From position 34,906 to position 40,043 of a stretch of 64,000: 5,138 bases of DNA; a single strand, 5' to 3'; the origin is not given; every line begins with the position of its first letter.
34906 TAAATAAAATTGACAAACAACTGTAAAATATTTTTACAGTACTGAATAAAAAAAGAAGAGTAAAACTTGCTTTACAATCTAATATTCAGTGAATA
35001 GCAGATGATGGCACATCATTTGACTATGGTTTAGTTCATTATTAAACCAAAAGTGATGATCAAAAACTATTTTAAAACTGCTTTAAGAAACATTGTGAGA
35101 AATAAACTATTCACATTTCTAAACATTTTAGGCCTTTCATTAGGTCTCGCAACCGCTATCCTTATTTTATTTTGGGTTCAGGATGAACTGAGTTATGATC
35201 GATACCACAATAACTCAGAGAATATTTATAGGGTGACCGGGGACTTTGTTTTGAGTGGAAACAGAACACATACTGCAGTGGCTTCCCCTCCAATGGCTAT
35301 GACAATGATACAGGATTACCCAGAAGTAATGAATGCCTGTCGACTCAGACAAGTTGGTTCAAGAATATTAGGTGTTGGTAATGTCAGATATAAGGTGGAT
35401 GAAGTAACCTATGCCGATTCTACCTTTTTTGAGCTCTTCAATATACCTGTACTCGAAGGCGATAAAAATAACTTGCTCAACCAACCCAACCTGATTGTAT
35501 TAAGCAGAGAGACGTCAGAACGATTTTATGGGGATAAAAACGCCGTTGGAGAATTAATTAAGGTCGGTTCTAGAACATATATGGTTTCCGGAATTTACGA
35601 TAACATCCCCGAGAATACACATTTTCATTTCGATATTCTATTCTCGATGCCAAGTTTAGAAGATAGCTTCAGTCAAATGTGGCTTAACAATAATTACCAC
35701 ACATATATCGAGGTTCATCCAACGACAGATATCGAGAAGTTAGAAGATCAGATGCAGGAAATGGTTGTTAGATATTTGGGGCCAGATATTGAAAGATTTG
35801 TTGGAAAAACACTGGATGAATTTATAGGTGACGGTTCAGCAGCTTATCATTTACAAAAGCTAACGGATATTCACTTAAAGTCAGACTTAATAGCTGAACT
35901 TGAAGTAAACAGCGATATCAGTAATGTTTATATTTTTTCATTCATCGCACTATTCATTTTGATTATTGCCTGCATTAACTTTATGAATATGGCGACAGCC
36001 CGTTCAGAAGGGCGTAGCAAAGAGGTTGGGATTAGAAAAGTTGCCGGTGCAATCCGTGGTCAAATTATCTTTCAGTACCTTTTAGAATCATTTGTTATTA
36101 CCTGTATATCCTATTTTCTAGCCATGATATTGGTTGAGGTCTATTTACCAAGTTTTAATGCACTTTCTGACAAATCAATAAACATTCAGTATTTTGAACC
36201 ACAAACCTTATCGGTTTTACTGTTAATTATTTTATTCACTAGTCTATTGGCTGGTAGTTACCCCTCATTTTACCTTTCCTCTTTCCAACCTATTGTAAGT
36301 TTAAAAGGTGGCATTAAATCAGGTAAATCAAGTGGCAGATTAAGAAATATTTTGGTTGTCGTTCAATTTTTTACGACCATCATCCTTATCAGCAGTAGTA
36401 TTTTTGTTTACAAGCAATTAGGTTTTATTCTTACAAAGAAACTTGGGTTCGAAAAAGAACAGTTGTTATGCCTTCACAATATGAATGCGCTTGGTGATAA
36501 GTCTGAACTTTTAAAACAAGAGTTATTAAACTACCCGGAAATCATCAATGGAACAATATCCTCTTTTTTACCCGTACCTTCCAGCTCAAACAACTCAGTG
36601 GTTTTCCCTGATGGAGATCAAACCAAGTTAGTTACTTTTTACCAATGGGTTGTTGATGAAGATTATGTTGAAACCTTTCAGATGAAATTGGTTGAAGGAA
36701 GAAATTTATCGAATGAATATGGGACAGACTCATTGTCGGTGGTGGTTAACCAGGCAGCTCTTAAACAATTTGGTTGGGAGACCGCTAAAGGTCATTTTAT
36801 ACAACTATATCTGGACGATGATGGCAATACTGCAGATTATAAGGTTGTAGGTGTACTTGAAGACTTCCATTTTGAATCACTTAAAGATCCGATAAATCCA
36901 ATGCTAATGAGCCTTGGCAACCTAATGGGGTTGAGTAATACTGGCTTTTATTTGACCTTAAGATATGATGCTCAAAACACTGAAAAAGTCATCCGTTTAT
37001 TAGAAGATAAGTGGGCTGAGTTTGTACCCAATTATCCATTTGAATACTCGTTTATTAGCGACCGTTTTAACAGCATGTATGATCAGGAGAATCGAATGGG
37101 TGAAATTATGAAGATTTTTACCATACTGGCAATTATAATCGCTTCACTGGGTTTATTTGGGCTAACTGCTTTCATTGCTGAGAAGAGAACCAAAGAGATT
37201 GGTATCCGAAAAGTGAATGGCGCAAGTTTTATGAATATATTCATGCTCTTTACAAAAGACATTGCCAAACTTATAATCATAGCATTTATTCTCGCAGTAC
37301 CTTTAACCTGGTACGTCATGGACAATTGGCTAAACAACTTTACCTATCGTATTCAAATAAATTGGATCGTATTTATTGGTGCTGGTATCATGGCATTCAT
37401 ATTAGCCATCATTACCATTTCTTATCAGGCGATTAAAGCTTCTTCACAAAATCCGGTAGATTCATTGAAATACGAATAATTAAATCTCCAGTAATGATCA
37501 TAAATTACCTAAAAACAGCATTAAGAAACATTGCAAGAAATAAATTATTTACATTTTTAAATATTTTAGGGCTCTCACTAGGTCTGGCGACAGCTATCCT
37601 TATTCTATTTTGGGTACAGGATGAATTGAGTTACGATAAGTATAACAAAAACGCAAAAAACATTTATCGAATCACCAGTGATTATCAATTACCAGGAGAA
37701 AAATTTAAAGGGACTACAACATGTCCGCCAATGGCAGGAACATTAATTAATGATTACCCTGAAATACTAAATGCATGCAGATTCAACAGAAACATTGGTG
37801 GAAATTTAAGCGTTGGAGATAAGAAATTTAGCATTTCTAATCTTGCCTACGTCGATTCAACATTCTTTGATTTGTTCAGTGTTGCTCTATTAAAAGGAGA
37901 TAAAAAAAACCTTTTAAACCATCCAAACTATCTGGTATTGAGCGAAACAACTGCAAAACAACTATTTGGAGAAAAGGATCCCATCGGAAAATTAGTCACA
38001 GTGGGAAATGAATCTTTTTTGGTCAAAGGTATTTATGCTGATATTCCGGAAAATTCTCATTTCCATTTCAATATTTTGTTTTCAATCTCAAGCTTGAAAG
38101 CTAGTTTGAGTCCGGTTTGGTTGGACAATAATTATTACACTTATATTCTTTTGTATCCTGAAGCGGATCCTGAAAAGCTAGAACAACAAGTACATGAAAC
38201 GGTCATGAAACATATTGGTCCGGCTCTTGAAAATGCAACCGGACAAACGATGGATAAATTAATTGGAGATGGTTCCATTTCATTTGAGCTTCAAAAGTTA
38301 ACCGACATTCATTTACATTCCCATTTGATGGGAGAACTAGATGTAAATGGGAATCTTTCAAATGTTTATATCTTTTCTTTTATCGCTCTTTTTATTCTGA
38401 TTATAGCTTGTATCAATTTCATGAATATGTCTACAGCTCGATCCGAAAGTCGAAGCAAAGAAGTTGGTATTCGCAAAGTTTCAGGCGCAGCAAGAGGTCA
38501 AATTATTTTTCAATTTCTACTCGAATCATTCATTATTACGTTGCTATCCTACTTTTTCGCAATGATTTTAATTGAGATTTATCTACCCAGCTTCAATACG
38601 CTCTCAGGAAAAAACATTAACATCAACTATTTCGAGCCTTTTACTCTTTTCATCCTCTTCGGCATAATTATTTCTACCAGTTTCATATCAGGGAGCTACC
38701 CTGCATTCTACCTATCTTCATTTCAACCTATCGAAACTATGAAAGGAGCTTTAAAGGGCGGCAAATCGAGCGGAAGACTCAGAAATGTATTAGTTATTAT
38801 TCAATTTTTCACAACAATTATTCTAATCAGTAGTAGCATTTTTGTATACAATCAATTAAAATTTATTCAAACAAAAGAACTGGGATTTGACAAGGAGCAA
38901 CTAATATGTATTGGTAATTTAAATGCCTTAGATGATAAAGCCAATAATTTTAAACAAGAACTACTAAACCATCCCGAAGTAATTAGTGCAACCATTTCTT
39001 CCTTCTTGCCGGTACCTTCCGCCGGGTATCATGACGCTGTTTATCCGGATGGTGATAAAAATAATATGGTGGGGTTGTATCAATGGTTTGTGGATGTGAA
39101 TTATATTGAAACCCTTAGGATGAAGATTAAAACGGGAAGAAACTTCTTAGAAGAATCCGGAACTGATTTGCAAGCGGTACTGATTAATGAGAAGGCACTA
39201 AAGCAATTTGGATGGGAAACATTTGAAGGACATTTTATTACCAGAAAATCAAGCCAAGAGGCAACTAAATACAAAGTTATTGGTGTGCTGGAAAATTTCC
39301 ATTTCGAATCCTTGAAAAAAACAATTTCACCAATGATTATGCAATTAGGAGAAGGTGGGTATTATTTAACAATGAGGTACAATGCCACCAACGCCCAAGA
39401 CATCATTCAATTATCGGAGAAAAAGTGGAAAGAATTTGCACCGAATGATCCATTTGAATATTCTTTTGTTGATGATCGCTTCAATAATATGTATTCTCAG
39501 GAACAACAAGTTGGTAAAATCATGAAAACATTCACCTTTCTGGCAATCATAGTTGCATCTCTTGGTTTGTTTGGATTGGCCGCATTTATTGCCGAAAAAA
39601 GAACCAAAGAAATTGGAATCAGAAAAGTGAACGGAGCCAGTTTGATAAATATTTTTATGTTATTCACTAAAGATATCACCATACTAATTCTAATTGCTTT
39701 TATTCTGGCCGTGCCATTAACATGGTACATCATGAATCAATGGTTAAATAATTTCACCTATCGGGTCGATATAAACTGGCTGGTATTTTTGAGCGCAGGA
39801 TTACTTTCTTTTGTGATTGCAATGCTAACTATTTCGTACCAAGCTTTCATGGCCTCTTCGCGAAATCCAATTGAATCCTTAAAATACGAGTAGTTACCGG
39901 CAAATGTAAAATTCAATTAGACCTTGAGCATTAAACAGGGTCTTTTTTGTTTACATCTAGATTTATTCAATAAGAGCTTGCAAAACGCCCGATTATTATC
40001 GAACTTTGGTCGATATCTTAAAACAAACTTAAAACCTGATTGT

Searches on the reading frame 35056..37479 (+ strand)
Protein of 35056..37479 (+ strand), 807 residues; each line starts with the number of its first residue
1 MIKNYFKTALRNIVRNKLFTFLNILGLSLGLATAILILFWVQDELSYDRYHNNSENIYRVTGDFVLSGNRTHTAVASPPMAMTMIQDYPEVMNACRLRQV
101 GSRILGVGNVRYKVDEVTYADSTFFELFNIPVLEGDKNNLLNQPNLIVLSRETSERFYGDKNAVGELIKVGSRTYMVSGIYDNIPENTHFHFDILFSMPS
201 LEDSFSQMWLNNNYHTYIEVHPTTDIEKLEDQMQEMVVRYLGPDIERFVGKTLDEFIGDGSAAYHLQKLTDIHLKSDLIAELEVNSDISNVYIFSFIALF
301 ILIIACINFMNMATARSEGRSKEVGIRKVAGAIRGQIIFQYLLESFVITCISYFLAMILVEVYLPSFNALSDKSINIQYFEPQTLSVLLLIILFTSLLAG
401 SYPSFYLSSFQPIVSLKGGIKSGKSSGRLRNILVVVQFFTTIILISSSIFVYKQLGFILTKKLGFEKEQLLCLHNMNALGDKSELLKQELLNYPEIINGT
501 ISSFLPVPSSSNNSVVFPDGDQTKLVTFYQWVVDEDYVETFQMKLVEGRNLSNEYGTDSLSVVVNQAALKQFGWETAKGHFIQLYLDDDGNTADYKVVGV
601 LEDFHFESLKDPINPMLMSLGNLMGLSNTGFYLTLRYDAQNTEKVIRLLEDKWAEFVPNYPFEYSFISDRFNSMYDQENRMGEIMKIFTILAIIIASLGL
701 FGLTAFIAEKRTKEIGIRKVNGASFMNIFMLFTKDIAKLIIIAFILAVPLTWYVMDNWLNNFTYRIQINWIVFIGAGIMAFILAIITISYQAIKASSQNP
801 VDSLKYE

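Call 7: search_protein_families(library=pfam, proteins=[window:35056-37479:+])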
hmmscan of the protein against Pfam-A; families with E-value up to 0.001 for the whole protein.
window:35056-37479:+ (807 aa): 2 families
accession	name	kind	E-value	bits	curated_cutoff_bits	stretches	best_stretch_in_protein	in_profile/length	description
PF12704.14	MacB_PCD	-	1e-32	114.5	27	2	20-235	1-206/207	MacB-like periplasmic core domain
PF02687.27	FtsX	-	2e-25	89.6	25.5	2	296-412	2-120/120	FtsX-like permease C-terminal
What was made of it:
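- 35056..37479 (+): Permease 1 (807 aa): doubled MacB_PCD + FtsX, ADOP-like, with no ATPase gene nearby. Pfam (call 7).
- Checked: Genes 35056-37479 and 37494-39893 each encode a doubled MacB_PCD + FtsX permease (call 7).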

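Call 46: search_protein_families(library=ncbifam, proteins=[window:35056-37479:+])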
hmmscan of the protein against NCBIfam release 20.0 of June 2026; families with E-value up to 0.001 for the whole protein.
window:35056-37479:+ (807 aa): 4 families
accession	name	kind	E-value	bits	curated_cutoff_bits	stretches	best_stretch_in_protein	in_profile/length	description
TIGR03434.1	ADOP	subfamily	1.2e-75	255.2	622.3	1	7-807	6-803/803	ADOP family duplicated permease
NF038008.1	ABC_perm_DarB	equivalog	1.1e-47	162.5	700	1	17-792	9-771/777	darobactin export ABC transporter permease subunit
NF007826.0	PRK10535.1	equivalog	1.5e-11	43.3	966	1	294-413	525-642/648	macrolide ABC transporter ATP-binding protein/permease MacB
NF038346.1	FtsX_actino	exception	3.4e-05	23.3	250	0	295-398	184-293/308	permease-like cell division protein FtsX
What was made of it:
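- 35056..37479 (+): NCBIfam best hit is the ADOP family, below its cut-off, then DarB (call 46).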

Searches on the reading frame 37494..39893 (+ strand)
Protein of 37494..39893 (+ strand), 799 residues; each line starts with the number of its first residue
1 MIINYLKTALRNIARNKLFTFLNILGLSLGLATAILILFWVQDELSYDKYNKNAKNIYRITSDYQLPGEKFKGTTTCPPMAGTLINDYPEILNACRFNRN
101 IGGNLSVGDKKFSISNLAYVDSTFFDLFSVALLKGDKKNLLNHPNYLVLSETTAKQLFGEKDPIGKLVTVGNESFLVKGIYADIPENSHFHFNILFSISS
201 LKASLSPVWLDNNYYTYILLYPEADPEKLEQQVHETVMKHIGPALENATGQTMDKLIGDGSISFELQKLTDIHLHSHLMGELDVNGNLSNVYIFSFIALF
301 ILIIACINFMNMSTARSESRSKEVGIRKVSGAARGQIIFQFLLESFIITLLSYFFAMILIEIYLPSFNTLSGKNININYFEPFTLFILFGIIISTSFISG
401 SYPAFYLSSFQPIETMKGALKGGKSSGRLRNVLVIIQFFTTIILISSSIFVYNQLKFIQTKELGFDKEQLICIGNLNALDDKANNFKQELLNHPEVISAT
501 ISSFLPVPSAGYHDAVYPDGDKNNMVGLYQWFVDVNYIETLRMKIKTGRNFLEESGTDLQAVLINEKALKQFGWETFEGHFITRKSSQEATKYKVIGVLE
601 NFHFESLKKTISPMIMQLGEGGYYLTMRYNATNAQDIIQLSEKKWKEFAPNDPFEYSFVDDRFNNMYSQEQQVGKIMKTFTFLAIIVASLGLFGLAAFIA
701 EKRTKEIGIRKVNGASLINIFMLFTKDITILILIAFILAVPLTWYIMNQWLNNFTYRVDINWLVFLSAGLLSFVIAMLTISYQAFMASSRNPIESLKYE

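Call 7: search_protein_families(library=pfam, proteins=[window:37494-39893:+])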
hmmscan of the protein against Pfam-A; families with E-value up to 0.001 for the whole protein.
window:37494-39893:+ (799 aa): 2 families
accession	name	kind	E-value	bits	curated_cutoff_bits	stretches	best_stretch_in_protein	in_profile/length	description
PF12704.14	MacB_PCD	-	1.2e-29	104.5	27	1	20-234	1-205/207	MacB-like periplasmic core domain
PF02687.27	FtsX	-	1.2e-27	96.8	25.5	2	296-412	2-120/120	FtsX-like permease C-terminal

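Call 46: search_protein_families(library=ncbifam, proteins=[window:37494-39893:+])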
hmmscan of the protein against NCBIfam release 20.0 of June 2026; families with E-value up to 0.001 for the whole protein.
window:37494-39893:+ (799 aa): 4 families
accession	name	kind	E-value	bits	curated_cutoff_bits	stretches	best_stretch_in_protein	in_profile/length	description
TIGR03434.1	ADOP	subfamily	1.8e-71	241.3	622.3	1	6-799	5-803/803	ADOP family duplicated permease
NF038008.1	ABC_perm_DarB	equivalog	9.9e-53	179.2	700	1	17-789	9-776/777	darobactin export ABC transporter permease subunit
NF007826.0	PRK10535.1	equivalog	2.1e-16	59.4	966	2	294-416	525-645/648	macrolide ABC transporter ATP-binding protein/permease MacB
NF038346.1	FtsX_actino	exception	6.1e-06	25.8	250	1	295-361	184-250/308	permease-like cell division protein FtsX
